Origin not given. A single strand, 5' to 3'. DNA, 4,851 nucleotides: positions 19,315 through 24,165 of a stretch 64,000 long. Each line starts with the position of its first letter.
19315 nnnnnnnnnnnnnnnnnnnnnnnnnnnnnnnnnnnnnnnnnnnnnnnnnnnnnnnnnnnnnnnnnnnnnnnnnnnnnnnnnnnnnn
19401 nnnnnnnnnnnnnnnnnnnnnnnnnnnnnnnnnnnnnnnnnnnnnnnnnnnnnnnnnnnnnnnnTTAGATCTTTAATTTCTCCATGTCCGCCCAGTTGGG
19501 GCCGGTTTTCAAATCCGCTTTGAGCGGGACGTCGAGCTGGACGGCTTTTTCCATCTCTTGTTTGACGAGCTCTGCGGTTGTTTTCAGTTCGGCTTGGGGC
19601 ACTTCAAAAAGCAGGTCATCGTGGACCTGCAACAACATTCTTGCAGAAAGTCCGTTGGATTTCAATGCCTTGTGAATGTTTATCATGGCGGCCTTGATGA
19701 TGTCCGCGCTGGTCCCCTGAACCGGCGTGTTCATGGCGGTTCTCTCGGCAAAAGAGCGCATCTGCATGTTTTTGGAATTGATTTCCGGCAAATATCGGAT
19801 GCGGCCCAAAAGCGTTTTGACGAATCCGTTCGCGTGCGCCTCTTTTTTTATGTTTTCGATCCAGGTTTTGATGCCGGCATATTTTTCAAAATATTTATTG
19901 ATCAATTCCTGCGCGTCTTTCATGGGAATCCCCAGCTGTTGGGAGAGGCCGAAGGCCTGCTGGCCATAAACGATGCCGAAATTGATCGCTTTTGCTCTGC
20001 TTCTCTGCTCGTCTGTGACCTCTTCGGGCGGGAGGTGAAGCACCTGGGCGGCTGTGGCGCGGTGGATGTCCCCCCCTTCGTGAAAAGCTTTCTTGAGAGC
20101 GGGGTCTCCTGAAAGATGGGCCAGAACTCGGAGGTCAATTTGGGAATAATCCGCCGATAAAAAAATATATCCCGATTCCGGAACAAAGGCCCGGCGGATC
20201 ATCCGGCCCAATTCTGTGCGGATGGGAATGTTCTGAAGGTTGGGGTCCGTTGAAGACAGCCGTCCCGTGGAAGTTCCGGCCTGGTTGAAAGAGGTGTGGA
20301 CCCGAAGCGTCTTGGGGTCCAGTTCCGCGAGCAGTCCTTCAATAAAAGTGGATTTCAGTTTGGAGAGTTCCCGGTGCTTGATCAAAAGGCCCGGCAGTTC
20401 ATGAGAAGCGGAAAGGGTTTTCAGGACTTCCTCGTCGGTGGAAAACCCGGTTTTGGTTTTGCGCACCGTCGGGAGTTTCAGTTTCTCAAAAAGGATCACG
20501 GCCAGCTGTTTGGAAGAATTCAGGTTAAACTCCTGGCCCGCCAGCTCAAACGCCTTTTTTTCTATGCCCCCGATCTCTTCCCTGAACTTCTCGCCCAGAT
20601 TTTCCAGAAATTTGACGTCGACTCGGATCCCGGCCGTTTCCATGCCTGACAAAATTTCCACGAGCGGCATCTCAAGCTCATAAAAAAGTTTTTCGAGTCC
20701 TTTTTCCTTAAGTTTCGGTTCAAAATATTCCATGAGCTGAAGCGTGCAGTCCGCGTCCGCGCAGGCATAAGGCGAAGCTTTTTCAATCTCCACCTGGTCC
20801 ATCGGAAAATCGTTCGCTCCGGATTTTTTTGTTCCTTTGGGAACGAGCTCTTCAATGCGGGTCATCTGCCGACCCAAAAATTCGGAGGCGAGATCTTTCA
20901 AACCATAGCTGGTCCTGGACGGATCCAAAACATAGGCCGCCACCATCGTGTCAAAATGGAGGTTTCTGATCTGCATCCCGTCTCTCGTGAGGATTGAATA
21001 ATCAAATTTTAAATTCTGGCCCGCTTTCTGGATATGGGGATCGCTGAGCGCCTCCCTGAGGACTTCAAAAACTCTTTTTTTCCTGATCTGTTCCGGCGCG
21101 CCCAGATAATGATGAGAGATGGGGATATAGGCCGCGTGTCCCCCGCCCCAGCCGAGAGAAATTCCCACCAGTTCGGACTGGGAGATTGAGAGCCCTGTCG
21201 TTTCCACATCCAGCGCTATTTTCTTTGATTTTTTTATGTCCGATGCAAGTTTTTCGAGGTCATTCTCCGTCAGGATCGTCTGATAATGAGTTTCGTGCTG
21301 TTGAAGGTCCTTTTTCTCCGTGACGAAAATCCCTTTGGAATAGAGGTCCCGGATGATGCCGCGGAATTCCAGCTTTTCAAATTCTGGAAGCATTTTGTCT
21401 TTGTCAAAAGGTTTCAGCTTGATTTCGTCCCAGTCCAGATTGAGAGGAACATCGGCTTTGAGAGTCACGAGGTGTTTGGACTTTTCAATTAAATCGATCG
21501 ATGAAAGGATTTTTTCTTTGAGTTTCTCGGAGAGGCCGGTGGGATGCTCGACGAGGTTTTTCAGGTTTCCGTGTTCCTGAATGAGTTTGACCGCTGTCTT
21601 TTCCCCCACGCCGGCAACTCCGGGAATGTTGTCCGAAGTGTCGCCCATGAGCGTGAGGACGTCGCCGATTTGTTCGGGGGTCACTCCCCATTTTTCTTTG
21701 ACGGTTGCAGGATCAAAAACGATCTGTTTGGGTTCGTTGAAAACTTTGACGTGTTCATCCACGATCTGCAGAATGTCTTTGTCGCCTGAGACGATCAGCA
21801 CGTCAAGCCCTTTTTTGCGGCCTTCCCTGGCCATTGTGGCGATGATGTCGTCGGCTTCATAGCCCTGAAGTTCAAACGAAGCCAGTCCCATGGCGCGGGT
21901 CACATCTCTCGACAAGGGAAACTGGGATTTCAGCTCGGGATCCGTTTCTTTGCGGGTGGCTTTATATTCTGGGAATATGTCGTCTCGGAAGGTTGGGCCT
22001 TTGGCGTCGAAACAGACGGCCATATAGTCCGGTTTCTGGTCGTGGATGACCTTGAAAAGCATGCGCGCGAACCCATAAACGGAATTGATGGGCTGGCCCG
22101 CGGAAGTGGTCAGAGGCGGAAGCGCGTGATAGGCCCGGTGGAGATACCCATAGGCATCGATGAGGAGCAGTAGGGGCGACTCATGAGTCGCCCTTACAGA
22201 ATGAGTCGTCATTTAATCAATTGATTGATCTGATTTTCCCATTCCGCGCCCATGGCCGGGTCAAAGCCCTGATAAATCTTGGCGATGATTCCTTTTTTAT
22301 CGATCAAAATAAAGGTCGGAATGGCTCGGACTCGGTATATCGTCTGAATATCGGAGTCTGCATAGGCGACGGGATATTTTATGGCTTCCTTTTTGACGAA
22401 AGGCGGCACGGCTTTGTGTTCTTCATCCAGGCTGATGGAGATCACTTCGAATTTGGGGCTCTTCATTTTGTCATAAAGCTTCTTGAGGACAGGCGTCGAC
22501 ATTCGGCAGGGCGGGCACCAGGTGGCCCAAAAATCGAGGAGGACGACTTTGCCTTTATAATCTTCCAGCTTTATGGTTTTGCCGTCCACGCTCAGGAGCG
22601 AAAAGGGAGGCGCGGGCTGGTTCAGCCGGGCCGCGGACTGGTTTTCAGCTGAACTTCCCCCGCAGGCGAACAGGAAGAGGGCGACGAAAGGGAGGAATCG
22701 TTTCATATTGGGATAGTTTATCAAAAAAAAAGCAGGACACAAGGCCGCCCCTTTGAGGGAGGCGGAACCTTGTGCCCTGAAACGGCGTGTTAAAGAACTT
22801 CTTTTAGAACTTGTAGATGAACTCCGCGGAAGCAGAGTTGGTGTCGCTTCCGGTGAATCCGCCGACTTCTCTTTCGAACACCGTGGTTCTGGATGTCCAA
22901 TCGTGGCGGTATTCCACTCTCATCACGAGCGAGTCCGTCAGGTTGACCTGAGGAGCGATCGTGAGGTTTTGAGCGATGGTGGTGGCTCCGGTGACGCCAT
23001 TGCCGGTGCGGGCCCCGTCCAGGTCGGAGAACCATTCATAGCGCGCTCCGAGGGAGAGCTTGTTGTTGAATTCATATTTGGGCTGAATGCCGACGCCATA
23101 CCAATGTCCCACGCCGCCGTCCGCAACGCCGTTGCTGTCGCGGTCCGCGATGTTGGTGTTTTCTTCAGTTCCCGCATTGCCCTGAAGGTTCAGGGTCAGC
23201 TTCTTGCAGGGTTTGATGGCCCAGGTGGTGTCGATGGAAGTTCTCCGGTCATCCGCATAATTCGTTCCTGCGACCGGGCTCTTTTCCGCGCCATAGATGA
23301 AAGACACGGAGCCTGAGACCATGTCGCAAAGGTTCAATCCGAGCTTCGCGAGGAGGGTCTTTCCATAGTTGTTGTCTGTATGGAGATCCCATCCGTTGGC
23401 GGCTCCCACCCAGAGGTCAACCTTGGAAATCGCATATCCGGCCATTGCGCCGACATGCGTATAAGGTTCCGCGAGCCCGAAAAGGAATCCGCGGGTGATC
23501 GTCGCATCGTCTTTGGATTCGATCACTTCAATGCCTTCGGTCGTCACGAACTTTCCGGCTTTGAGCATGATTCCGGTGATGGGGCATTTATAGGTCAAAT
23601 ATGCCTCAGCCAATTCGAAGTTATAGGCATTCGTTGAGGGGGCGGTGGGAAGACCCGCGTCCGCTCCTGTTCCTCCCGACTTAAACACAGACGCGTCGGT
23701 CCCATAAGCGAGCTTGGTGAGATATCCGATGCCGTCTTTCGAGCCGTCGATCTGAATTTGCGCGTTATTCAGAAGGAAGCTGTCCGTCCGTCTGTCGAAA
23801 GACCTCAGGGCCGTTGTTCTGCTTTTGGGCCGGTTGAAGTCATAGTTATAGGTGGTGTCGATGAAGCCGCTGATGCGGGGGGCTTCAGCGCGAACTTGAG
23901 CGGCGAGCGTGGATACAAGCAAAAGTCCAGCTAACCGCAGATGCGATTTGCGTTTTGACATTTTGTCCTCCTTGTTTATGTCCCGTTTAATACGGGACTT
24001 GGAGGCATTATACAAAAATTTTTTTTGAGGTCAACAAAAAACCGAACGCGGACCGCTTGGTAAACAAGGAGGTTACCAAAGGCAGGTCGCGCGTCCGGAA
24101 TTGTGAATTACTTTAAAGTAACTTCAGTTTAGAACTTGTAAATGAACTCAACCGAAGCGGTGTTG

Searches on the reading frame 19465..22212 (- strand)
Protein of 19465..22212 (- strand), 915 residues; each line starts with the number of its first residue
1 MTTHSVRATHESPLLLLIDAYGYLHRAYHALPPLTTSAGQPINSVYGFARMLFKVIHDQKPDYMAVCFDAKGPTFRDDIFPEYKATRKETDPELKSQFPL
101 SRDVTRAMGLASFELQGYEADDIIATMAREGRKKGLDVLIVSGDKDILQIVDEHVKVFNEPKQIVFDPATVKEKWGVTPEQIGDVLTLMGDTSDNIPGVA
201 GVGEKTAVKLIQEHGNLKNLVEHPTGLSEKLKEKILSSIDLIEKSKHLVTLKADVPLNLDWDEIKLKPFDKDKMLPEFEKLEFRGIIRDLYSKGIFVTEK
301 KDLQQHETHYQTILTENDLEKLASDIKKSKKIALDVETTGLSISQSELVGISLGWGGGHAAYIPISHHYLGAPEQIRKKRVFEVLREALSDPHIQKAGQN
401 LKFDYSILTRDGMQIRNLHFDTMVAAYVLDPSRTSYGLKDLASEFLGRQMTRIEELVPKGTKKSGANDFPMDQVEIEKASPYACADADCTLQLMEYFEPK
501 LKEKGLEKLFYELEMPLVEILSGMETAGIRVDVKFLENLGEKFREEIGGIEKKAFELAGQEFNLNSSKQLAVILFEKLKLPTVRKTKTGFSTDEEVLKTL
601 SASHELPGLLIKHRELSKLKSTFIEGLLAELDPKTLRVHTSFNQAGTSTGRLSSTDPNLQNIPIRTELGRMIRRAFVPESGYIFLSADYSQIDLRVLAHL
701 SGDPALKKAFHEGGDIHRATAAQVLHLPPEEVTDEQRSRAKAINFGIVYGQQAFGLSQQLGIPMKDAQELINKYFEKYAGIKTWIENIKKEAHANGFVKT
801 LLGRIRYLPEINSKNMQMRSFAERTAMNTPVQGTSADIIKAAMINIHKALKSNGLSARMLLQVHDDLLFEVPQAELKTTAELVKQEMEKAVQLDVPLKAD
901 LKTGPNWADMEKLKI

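Call 13: search_protein_families(library=pfam, proteins=[window:19465-22212:-], max_evalue=0.001)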
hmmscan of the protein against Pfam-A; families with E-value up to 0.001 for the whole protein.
window:19465-22212:- (915 aa): 5 families
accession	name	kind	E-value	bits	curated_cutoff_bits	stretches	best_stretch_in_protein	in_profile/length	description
PF00476.26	DNA_pol_A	-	9.7e-164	545.2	34.3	1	534-909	2-381/381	DNA polymerase family A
PF02739.22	5_3_exonuc_N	-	8.7e-58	195.1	34.3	1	15-176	2-164/164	5'-3' exonuclease, N-terminal resolvase-like domain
PF01612.26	DNA_pol_A_exo1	-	2.4e-31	109.3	23.6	1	310-501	1-172/173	3'-5' exonuclease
PF01367.25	5_3_exonuc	-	4.2e-31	107.8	40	1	177-271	1-96/97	5'-3' exonuclease, C-terminal SAM fold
PF22619.2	DNA_polI_exo1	-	4.2e-12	46.5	27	1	384-468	39-123/140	DNA polymerase I, ribonuclease H-like domain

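Call 82: find_encoding_contigs(protein=window:19465-22212:-, flank=500, max_places=3)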
Protein window:19465-22212:- (915 aa): no gene with exactly this product is on record in the collection.

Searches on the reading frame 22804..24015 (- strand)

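Call 13: search_protein_families(library=pfam, proteins=[window:22804-24015:-], max_evalue=0.001)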
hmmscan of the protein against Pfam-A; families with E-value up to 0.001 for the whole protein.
window:22804-24015:- (403 aa): 2 families
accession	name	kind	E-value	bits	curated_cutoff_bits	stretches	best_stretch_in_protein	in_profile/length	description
PF07642.17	BBP2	-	5.4e-61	207.1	26.2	1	48-403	4-339/339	Putative beta-barrel porin-2, OmpL-like. bbp2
PF11336.14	DUF3138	-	1.5e-06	27.6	27.3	1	339-403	463-525/525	Protein of unknown function (DUF3138)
